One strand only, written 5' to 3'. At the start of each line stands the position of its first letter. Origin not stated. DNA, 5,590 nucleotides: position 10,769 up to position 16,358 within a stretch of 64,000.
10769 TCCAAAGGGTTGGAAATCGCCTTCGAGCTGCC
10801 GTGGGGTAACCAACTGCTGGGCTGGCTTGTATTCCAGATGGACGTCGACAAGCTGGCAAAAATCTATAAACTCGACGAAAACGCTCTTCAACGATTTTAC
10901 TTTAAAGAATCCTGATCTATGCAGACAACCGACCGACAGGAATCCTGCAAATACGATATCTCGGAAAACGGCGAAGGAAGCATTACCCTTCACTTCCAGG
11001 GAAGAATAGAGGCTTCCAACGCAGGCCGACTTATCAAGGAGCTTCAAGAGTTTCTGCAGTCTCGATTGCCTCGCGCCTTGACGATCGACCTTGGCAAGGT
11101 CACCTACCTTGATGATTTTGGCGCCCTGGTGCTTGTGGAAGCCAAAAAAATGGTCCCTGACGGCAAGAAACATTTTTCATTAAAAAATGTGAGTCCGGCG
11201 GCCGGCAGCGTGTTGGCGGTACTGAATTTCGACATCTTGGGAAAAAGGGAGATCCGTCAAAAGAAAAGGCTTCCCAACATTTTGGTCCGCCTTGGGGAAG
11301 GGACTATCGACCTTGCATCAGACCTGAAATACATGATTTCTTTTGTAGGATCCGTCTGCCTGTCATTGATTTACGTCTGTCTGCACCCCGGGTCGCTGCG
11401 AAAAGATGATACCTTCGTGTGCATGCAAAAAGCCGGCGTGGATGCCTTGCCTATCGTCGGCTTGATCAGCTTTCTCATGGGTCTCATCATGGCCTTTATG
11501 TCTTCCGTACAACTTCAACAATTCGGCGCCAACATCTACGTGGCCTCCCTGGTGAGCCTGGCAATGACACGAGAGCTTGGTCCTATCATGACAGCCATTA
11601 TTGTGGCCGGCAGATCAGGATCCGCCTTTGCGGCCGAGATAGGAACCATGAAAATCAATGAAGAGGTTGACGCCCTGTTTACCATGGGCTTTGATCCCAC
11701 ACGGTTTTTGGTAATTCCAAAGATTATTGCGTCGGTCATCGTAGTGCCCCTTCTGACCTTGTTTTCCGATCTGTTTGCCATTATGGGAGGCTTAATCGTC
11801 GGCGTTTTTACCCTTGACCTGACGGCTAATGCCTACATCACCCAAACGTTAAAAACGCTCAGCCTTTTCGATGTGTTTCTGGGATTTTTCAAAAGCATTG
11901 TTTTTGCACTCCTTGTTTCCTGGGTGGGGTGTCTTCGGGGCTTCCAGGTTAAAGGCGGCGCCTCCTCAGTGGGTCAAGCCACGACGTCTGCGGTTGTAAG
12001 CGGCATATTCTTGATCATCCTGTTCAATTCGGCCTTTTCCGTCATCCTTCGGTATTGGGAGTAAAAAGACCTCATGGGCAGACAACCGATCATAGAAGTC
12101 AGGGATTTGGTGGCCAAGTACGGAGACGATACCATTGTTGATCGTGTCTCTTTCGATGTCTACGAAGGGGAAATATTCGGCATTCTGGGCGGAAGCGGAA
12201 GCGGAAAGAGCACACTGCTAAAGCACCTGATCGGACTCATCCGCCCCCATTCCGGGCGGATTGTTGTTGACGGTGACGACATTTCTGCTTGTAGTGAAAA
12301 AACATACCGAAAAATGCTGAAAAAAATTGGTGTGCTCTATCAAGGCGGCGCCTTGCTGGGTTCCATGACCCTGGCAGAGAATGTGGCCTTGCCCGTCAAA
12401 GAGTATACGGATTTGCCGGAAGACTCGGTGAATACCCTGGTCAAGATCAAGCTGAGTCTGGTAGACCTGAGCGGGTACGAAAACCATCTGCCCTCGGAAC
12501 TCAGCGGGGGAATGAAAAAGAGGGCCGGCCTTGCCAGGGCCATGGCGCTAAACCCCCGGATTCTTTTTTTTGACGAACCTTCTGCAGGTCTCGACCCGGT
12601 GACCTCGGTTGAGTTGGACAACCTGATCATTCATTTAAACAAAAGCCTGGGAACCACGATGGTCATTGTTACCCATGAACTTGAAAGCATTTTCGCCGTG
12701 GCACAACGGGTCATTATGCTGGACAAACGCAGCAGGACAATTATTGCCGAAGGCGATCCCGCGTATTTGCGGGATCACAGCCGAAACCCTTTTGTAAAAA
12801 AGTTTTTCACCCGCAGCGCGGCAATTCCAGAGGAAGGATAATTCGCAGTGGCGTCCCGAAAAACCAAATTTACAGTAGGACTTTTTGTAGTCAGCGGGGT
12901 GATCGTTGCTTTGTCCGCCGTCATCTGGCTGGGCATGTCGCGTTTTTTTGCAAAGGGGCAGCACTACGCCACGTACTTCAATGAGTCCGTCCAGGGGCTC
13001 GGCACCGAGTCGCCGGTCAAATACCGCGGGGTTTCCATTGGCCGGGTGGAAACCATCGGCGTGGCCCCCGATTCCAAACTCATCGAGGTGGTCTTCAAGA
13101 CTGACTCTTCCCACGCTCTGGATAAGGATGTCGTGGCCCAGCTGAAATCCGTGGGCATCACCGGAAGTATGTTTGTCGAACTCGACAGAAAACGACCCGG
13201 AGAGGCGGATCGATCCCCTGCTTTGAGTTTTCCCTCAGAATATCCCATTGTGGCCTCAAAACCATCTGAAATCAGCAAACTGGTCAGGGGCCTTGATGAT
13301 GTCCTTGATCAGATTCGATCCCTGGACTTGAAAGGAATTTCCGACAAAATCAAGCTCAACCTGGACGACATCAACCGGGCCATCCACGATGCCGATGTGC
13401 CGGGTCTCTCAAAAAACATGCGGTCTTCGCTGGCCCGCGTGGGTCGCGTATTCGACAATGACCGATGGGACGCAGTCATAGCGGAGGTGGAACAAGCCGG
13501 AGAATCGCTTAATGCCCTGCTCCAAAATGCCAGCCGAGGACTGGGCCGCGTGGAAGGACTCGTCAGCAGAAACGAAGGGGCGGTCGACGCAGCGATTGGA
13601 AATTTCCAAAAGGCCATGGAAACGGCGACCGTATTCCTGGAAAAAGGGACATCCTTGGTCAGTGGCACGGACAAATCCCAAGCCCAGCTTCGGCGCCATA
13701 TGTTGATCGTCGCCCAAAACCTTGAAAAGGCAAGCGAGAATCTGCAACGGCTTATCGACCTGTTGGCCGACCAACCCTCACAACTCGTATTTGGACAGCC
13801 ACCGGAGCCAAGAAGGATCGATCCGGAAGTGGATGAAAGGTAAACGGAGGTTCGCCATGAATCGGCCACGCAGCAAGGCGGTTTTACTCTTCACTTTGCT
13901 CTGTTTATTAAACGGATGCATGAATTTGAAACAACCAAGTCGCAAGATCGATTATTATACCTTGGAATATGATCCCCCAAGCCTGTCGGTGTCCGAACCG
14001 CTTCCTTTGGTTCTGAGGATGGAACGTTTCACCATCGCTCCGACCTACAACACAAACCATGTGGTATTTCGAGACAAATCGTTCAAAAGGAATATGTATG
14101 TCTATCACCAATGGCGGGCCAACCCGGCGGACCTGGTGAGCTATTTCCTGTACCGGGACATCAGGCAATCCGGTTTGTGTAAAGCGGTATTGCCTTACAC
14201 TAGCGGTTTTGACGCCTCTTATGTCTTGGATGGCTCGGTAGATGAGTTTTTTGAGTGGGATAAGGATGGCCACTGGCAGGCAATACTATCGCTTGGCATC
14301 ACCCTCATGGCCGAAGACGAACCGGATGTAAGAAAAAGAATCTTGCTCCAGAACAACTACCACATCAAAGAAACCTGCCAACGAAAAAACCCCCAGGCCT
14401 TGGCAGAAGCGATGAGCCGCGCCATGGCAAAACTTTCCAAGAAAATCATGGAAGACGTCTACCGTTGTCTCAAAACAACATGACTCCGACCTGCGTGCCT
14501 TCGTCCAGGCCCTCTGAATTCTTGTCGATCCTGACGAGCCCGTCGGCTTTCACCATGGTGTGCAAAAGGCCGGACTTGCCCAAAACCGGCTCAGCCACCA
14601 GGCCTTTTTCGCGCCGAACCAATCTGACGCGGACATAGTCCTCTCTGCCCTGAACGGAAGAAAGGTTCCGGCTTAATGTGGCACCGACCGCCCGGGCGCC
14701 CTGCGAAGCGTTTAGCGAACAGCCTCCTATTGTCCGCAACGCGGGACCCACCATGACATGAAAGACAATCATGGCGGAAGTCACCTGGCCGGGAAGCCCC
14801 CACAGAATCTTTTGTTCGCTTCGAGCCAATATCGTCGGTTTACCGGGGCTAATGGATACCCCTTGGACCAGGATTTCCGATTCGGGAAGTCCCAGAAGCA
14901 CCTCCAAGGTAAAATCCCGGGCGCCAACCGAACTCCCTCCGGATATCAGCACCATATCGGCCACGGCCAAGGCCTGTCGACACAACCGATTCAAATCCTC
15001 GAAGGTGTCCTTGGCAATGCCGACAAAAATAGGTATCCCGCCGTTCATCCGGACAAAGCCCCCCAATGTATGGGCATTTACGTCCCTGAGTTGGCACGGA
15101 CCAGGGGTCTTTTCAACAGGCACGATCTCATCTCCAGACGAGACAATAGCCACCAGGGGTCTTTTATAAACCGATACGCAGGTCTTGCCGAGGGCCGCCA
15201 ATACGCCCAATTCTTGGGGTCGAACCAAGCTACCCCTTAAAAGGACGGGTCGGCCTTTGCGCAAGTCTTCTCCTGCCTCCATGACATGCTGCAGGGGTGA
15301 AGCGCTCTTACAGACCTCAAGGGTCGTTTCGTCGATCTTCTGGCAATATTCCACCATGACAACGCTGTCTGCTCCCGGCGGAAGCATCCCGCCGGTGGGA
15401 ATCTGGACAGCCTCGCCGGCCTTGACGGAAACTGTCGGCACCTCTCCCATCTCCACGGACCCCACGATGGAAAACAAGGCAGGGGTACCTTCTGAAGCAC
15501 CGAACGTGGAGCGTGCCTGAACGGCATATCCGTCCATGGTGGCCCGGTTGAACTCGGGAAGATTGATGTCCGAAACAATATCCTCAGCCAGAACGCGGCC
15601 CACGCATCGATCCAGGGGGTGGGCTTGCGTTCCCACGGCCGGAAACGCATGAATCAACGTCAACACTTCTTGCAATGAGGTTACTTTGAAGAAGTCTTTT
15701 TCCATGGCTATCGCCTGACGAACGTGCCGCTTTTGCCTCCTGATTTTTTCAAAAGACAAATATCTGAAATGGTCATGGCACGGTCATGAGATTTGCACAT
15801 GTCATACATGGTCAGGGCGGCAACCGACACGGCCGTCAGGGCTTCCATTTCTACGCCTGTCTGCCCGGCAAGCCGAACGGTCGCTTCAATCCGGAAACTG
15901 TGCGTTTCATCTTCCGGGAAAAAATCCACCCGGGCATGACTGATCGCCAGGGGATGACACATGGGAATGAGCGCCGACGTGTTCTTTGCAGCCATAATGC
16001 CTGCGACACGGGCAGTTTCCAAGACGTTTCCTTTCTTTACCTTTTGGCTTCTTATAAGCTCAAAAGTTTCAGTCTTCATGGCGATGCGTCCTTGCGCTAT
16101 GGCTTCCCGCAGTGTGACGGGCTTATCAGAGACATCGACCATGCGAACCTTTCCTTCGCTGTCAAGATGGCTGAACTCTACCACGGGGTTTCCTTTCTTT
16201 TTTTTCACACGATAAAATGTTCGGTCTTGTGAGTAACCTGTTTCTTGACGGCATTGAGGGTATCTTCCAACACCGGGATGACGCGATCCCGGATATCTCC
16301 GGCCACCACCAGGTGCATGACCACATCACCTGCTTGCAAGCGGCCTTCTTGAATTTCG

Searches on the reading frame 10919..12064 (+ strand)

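Call 46: search_protein_families(library=pfam, proteins=[window:10919-12064:+], max_evalue=0.00001)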
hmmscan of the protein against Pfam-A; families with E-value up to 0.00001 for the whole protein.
window:10919-12064:+ (381 aa): 3 families
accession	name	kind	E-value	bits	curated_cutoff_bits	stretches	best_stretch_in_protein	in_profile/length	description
PF02405.21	MlaE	-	1.9e-75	253.5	22.5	1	169-375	5-211/212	Permease MlaE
PF13466.11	STAS_2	-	2.4e-08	34.5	29.2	1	24-105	1-80/80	STAS domain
PF01740.26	STAS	-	8.3e-08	32.4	22.6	1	21-105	10-94/106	STAS domain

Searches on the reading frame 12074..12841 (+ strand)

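Call 46: search_protein_families(library=pfam, proteins=[window:12074-12841:+], max_evalue=0.00001)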
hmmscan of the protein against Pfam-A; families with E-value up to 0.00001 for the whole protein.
window:12074-12841:+ (255 aa): 2 families
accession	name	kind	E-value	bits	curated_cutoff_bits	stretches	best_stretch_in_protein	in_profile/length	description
PF00005.33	ABC_tran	-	1.2e-31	110.6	25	1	23-170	2-136/137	ABC transporter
PF13304.12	AAA_21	-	1.3e-06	29.1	27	0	117-202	218-299/304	AAA domain, putative AbiEii toxin, Type IV TA system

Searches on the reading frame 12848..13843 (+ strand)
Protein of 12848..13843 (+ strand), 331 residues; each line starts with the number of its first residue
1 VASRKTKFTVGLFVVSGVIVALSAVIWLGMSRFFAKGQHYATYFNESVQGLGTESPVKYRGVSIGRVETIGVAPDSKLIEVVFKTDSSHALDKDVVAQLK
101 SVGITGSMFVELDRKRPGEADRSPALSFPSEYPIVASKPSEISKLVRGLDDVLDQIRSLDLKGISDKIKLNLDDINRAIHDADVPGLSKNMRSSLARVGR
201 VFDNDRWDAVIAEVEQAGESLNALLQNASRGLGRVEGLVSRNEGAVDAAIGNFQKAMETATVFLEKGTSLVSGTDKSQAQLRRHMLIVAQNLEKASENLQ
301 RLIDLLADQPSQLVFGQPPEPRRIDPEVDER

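Call 46: search_protein_families(library=pfam, proteins=[window:12848-13843:+], max_evalue=0.00001)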
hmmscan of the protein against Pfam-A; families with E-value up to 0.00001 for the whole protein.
window:12848-13843:+ (331 aa): 1 family
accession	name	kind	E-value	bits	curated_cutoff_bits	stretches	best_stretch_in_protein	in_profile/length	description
PF02470.25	MlaD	-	4.4e-15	56.1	25.1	1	37-113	2-79/81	MlaD protein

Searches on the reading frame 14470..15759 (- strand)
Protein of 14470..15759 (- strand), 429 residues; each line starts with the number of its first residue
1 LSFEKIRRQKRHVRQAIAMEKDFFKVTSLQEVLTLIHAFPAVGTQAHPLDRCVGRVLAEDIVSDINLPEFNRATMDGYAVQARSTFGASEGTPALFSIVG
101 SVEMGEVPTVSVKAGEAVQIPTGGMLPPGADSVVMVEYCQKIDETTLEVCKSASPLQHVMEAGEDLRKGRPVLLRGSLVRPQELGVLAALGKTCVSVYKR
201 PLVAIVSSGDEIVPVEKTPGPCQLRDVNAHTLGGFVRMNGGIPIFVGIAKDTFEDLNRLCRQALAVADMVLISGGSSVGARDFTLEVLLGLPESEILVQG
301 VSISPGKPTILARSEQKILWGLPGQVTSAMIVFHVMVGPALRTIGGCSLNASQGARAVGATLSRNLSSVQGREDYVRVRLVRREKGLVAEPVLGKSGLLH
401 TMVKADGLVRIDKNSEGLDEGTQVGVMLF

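Call 47: search_protein_families(library=pfam, proteins=[window:14470-15759:-], max_evalue=0.00001)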
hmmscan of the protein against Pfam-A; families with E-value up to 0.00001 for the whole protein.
window:14470-15759:- (429 aa): 3 families
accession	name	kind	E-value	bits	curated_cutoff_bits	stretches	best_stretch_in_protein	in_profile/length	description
PF03453.22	MoeA_N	-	2.9e-44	151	30.8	1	28-191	2-160/160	MoeA N-terminal region (domain I and II)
PF00994.29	MoCF_biosynth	-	3.1e-21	76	26.6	1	204-342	1-143/144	Probable molybdopterin binding domain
PF03454.20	MoeA_C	-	1.9e-17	63.7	22.1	1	360-429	2-72/72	MoeA C-terminal region (domain IV)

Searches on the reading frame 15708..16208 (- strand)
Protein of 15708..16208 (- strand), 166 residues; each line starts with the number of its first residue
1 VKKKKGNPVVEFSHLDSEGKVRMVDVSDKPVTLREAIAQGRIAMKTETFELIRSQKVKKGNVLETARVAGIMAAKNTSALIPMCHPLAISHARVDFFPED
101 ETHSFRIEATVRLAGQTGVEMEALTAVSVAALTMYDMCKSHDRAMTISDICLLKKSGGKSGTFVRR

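Call 47: search_protein_families(library=pfam, proteins=[window:15708-16208:-], max_evalue=0.00001)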
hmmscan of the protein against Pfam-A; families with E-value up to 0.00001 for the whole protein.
window:15708-16208:- (166 aa): 1 family
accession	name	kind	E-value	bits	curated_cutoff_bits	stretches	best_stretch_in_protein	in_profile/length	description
PF01967.27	MoaC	-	3.7e-59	199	27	1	23-158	1-136/136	MoaC family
